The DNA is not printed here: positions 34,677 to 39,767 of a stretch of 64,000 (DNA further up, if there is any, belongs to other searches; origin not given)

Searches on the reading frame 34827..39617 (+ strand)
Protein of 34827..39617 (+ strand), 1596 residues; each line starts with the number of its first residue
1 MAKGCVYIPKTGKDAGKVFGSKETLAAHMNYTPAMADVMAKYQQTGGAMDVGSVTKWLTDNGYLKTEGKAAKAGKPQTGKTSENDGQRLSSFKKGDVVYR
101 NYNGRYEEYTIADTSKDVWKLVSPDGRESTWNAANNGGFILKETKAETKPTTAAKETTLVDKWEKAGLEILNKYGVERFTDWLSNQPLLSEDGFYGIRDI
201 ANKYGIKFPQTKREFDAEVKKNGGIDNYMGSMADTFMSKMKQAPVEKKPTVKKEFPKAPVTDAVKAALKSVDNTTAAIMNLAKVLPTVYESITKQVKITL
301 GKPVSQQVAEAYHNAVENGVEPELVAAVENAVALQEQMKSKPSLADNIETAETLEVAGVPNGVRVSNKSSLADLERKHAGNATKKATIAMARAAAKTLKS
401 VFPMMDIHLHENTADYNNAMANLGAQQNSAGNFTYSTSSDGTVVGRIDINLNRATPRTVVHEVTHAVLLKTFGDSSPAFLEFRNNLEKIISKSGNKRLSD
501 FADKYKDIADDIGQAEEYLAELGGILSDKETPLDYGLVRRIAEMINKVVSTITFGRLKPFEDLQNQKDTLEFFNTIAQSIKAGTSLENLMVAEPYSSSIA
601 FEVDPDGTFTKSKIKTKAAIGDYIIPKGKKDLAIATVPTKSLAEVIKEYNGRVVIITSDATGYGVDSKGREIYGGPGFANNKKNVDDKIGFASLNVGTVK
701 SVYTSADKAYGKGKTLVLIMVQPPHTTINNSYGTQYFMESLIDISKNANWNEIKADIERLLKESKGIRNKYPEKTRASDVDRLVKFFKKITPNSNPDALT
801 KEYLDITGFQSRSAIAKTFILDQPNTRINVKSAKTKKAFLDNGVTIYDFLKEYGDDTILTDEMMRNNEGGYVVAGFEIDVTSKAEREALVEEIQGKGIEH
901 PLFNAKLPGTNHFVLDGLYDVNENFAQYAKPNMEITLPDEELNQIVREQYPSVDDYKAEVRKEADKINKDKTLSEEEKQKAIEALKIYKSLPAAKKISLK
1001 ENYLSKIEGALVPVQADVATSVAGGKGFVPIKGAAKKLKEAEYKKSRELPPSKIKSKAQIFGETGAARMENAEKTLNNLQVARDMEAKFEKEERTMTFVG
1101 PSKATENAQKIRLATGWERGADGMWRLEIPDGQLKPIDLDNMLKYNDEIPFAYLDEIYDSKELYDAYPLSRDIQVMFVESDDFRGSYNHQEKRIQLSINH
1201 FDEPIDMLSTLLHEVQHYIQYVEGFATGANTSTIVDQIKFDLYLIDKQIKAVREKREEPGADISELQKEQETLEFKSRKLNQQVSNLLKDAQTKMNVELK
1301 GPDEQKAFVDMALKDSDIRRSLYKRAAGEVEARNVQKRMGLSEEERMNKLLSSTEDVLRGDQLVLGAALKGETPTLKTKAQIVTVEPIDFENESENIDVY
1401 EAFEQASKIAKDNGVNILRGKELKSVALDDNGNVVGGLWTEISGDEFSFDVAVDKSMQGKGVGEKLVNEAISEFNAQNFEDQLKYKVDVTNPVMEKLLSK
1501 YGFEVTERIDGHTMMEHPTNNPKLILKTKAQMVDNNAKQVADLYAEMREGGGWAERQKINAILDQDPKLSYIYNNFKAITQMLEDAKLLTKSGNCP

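Call 68: search_protein_families(library=pfam, proteins=[window:34827-39617:+], max_evalue=0.001)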
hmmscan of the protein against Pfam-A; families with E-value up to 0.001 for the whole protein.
window:34827-39617:+ (1596 aa): 6 families
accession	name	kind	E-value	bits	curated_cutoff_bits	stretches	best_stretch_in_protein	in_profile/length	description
PF13508.13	Acetyltransf_7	-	4e-07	30.8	27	1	1426-1504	7-83/84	Acetyltransferase (GNAT) domain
PF18838.6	LPD23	-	4e-07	30.2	27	1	1104-1134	25-55/58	Large polyvalent protein associated domain 23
PF00583.31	Acetyltransf_1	-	1.3e-06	29.1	20.7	1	1421-1503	31-116/116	Acetyltransferase (GNAT) family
PF13673.13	Acetyltransf_10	-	4e-06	27.3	23.6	1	1418-1507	26-111/128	Acetyltransferase (GNAT) domain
PF10263.15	SprT-like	-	8e-05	22.9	25.6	0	1181-1223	30-77/108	SprT-like family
PF20573.4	DUF6782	-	0.00065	19.5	27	0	1177-1233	61-115/241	Putative metallopeptidase family (DUF6782)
